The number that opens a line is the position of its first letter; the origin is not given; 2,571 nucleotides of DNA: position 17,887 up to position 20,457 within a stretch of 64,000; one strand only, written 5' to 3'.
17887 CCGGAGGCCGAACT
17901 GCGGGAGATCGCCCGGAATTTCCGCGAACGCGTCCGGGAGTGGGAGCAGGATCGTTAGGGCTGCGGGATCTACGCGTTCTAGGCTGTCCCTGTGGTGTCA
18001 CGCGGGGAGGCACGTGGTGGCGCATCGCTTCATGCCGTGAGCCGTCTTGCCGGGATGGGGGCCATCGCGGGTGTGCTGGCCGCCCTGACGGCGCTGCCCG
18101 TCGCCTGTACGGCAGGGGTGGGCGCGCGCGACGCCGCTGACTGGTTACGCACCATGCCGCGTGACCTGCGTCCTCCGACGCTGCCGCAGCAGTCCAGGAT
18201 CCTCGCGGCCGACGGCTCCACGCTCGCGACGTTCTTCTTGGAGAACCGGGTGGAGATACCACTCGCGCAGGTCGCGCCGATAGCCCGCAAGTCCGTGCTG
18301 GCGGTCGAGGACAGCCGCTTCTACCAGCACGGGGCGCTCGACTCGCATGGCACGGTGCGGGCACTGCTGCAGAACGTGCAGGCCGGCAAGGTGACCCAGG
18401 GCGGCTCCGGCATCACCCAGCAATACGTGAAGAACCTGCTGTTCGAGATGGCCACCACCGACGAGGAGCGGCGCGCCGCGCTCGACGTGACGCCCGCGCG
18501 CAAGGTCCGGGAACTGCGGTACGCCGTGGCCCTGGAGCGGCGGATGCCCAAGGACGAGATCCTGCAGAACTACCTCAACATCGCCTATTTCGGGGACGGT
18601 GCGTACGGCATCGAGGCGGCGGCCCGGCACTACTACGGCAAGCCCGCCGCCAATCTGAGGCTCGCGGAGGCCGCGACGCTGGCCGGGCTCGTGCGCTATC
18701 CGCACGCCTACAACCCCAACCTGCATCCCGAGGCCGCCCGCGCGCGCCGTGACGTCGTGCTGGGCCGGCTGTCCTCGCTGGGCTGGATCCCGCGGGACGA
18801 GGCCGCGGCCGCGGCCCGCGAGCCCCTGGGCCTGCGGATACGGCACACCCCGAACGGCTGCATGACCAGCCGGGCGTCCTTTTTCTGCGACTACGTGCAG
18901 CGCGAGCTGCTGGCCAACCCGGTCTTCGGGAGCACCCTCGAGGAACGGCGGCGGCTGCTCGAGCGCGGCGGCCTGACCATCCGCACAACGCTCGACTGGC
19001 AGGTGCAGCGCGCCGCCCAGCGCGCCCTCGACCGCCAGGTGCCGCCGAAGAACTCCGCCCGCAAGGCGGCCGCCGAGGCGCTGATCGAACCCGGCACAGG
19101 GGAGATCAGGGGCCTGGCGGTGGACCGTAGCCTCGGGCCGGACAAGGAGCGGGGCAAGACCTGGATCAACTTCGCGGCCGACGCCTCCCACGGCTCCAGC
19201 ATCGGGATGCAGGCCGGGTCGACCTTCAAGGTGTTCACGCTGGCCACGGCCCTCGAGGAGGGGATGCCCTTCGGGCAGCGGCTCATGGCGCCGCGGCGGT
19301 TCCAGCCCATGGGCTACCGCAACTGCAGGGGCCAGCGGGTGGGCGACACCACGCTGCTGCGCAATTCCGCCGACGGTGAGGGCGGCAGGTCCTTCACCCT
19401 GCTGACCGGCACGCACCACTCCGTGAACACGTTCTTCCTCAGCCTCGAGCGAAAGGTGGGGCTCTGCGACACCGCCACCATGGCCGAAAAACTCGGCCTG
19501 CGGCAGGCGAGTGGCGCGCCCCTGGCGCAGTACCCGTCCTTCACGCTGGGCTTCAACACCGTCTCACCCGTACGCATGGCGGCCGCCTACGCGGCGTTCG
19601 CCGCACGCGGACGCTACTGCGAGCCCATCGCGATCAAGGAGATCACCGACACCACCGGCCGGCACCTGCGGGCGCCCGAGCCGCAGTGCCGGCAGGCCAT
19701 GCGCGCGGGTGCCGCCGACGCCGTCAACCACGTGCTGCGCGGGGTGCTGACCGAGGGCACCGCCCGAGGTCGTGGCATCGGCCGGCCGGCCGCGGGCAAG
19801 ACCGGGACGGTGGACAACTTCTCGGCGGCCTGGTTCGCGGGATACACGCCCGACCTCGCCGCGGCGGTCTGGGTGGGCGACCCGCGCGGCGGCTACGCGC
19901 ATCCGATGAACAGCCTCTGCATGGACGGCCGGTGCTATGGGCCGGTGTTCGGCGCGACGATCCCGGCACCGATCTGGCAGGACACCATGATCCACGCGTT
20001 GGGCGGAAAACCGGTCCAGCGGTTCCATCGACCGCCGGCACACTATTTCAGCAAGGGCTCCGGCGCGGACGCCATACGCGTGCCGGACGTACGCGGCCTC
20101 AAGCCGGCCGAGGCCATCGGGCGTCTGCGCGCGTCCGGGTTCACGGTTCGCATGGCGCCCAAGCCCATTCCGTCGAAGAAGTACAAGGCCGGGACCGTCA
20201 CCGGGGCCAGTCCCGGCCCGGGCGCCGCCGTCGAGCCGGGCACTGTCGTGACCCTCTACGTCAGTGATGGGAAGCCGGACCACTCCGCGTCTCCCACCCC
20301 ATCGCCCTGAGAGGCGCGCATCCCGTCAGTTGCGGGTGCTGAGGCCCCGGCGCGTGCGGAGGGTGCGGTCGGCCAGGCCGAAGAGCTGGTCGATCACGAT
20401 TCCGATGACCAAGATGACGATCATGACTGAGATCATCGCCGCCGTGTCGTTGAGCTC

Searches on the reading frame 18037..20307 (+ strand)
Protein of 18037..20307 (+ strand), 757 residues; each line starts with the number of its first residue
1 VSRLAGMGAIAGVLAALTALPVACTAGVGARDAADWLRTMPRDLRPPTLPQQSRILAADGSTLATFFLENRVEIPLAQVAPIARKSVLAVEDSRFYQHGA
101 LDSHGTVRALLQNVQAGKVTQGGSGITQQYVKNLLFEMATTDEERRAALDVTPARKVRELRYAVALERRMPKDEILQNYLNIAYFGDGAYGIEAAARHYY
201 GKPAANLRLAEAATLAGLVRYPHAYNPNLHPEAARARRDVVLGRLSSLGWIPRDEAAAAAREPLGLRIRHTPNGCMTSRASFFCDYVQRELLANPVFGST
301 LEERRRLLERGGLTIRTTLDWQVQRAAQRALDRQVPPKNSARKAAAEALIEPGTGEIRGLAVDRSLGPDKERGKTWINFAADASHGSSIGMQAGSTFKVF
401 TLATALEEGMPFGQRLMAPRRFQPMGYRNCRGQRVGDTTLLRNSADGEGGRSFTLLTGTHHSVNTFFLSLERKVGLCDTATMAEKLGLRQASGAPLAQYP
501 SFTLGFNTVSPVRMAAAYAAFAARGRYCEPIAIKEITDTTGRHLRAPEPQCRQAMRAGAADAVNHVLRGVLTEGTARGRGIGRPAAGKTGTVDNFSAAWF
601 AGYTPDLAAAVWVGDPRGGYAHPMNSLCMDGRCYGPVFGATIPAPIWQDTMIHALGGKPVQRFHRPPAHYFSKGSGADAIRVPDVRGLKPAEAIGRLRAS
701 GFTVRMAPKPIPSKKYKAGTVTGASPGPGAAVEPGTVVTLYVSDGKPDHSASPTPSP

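Call 57: search_protein_families(library=pfam, proteins=[window:18037-20307:+], max_evalue=0.00001)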
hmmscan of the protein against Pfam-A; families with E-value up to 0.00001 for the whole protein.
window:18037-20307:+ (757 aa): 3 families
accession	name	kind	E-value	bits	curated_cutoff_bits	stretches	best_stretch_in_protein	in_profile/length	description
PF00912.28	Transgly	-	2.8e-56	190.2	27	1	61-245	3-177/178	Transglycosylase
PF00905.27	Transpeptidase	-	8.5e-23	81.4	22.1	1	349-612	5-272/299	Penicillin binding protein transpeptidase domain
PF03793.24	PASTA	-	8.5e-16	58.1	23.2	1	681-744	2-64/64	PASTA domain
